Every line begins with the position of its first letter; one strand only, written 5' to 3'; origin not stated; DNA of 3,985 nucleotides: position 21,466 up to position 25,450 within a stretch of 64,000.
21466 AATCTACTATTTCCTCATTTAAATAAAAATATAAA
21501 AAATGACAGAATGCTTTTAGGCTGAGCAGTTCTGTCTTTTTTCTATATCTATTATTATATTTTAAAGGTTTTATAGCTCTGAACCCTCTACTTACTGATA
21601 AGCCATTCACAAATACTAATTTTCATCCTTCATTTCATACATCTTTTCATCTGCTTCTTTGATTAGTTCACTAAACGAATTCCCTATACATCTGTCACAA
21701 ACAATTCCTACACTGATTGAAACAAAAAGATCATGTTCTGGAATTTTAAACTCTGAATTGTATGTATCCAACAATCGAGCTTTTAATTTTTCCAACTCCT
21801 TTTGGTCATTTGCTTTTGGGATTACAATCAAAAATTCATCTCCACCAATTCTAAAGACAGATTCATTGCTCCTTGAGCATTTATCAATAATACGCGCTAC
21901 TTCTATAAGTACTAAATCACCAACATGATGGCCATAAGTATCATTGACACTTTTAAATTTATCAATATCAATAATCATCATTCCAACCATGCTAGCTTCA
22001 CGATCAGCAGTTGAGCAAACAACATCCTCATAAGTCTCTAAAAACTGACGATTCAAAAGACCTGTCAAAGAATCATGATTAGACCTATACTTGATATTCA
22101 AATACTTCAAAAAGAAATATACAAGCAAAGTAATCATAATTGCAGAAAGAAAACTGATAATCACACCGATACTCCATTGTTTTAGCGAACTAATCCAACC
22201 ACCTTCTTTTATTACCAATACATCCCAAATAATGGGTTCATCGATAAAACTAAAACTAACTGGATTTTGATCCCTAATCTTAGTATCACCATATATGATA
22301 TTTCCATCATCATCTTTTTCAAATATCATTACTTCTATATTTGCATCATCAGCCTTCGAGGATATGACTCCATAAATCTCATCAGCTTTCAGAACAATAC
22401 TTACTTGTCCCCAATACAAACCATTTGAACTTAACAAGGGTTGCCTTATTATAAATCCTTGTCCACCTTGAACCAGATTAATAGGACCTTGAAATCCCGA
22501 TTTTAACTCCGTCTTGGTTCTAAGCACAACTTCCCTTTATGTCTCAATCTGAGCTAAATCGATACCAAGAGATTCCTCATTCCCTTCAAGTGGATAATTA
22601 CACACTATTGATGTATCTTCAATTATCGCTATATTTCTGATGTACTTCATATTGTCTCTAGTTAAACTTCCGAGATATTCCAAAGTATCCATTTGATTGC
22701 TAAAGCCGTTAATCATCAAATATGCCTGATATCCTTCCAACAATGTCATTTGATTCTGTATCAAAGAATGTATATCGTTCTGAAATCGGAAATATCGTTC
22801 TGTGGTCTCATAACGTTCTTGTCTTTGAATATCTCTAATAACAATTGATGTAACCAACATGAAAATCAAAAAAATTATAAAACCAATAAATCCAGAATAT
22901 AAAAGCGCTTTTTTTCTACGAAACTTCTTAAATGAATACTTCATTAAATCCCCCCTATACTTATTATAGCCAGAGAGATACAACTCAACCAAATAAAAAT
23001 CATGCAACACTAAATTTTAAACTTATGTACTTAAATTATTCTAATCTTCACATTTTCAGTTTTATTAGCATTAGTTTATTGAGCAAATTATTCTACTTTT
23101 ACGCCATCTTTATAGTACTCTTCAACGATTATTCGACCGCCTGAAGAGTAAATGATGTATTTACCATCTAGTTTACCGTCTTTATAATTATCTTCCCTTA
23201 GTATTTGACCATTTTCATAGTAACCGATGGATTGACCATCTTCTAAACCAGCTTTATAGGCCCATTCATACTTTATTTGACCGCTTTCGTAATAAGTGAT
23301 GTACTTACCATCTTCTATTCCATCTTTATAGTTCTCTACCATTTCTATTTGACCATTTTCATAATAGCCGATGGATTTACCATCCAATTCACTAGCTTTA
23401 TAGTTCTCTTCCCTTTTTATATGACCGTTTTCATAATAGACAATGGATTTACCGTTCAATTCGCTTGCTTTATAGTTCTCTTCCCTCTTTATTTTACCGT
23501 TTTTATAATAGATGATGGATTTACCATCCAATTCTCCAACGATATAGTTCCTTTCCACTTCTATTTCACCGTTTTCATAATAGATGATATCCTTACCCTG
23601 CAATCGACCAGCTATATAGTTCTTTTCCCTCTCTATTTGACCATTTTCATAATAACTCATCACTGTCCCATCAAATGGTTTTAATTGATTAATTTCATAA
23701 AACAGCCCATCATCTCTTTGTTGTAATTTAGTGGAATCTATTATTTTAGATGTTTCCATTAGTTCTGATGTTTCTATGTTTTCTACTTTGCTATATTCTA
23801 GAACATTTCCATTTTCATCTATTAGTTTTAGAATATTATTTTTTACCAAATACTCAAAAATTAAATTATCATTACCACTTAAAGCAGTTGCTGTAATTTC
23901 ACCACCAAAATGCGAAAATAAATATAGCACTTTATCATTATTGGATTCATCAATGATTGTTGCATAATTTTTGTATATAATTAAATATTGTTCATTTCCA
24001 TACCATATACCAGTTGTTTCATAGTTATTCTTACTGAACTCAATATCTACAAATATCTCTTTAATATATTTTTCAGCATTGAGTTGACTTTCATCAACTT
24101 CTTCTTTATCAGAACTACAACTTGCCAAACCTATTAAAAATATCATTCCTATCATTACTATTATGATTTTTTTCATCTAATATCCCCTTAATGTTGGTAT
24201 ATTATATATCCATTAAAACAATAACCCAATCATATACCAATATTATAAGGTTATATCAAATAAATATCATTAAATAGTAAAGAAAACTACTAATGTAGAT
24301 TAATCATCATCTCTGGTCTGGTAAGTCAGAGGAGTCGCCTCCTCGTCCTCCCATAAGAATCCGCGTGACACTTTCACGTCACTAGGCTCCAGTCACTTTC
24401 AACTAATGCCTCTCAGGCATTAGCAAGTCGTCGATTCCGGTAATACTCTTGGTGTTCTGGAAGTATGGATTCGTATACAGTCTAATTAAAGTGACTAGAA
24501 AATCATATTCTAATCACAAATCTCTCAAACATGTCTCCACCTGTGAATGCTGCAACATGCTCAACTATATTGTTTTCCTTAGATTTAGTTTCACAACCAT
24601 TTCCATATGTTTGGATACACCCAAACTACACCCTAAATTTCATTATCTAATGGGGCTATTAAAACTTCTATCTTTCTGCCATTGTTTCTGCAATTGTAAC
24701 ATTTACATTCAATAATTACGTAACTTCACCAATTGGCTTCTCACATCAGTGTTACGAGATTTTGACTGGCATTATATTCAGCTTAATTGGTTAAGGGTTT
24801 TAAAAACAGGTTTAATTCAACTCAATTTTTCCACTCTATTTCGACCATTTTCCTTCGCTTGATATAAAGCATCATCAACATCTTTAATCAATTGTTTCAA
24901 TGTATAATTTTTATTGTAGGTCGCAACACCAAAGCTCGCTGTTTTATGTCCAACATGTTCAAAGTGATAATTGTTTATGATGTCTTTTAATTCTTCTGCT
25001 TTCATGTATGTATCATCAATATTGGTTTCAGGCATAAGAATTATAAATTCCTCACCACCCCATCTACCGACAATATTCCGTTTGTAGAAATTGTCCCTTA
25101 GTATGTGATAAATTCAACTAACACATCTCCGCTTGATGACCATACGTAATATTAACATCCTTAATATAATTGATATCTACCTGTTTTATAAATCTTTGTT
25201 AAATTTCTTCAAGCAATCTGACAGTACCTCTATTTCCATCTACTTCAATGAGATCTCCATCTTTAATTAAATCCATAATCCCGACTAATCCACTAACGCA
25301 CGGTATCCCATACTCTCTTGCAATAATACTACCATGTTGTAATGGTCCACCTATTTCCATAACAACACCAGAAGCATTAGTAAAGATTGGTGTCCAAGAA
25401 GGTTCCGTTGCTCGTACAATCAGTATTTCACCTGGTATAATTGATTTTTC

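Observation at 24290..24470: GC-rich hairpin-dense intergenic element; possible structured RNA or group II intron domain V/VI remnant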

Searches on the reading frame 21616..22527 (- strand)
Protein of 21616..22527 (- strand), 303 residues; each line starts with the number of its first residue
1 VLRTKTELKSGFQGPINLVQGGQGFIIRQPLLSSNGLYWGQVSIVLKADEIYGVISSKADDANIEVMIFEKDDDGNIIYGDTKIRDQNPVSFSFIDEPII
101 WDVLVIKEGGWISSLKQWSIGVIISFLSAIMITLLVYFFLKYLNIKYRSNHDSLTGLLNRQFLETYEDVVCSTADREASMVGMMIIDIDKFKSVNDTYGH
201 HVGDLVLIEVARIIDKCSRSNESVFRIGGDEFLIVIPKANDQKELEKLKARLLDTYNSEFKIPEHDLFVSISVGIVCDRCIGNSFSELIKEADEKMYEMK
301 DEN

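Call 17: search_protein_families(library=pfam, proteins=[window:21616-22527:-])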
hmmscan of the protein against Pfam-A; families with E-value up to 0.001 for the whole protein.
window:21616-22527:- (303 aa): 1 family
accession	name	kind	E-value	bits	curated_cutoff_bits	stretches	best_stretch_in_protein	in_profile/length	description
PF00990.26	GGDEF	-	4.5e-43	147.2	23.8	1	149-302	1-157/161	Diguanylate cyclase, GGDEF domain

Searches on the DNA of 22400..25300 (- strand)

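Call 4: search_rna_families(source=window, start=24100, end=25300, threshold=evalue, max_evalue=10, show_alignments=3)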
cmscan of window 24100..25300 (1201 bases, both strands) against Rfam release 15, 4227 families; matches with E-value up to 10: 7.
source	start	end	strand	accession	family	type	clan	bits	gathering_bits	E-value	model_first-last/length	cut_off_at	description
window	24316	24391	-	RF00029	Intron_gpII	Intron;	-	34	40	0.00012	1-77/77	no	Group II catalytic intron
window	24801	24868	-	RF01591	snoR15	Gene; snRNA; snoRNA; CD-box;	-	21.6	50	7.5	1-131/131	no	small nucleolar RNA snoR15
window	24682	24752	-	RF01159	snoU18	Gene; snRNA; snoRNA; CD-box;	CL00047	18.3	47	5.8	1-71/71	no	Small nucleolar RNA U18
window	24356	24390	-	RF04357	Plastid-ndhA-ndhB-2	Intron;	CL00155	17.2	53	1.1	3-38/41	no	Plastid-ndhA-ndhB-2 group II-D5 intron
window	24979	25062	-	RF01283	snoU30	Gene; snRNA; snoRNA; CD-box;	CL00052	16.5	45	7.7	1-86/86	no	Small nucleolar RNA U30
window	24302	24351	-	RF01128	sR43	Gene; snRNA; snoRNA; CD-box;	-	11.9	45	4.7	1-56/56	no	Small nucleolar RNA sR42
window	24637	24711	-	RF02111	IS009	Gene;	-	11.7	117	5.4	1-199/199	no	IS009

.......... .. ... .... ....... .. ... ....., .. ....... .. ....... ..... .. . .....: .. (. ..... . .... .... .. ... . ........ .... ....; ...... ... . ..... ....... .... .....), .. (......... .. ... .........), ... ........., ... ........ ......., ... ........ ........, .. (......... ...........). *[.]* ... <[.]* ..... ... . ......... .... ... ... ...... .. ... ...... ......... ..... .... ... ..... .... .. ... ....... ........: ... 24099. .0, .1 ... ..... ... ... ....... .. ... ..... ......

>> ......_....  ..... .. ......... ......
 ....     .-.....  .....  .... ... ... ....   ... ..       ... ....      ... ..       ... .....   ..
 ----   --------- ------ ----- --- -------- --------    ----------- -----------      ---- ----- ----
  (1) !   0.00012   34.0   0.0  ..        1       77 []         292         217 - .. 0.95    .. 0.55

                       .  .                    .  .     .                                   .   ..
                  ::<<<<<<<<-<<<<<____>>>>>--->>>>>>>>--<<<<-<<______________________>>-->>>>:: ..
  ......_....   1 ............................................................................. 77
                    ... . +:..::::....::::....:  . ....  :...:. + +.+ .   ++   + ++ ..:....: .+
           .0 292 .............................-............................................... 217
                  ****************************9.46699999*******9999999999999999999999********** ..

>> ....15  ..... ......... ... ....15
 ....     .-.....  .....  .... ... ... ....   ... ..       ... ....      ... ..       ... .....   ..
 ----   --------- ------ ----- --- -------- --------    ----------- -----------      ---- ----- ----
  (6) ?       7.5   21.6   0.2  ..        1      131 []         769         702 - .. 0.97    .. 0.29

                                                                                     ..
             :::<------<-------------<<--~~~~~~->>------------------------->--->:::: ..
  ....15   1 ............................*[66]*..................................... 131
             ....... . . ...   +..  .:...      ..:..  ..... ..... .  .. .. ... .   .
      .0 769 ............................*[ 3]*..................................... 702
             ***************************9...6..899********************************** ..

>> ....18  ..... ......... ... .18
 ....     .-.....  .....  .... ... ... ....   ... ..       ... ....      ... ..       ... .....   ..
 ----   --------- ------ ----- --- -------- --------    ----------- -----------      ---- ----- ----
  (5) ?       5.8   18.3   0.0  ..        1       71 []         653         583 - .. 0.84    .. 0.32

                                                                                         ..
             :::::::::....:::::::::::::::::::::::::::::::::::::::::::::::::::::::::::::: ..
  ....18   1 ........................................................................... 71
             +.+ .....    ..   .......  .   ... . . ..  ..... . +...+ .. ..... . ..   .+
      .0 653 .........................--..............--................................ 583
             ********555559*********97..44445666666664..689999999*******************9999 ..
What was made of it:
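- No D1D4 model match appears at E<=10 (call 4).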

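Call 13: search_dna_similar(query=window:24290-24830:-, collection=plasmids, mode=distant, max_evalue=0.01)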
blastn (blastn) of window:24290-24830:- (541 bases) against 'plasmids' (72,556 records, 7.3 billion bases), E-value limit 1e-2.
No match.

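Call 14: search_dna_similar(query=window:24290-24830:-, collection=phages, mode=distant, max_evalue=0.01)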
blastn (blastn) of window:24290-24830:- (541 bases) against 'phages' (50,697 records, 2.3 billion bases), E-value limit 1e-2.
Records with a match: 1; places in all: 1; records where one place covers at least 80% of the query: 0.
Best place of each record, by identity: 80-90% 1.
By first word of the organism name: Enterocloster 1.
By host as written in the record: Enterocloster bolteae DA473 1.
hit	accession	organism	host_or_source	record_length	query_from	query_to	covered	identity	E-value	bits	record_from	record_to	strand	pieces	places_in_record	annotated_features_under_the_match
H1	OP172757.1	Enterocloster phage CB473P3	Enterocloster bolteae DA473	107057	143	197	10%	82.5%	1e-3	51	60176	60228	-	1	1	hypothetical protein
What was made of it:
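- Tried and rejected: blastn of the 541-nt region against plasmids and phages: nothing relevant (calls 13, 14).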

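Call 55: search_rna_families(source=window, start=22400, end=24420, threshold=evalue, max_evalue=5)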
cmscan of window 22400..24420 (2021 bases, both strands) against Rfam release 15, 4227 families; matches with E-value up to 5: 3.
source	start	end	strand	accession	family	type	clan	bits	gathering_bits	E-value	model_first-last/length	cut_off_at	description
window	24316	24391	-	RF00029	Intron_gpII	Intron;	-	34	40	0.0002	1-77/77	no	Group II catalytic intron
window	23262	23331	-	RF00086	SNORD27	Gene; snRNA; snoRNA; CD-box;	-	21.2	52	2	1-71/71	no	Small nucleolar RNA SNORD27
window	24356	24390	-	RF04357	Plastid-ndhA-ndhB-2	Intron;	CL00155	17.2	53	1.8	3-38/41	no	Plastid-ndhA-ndhB-2 group II-D5 intron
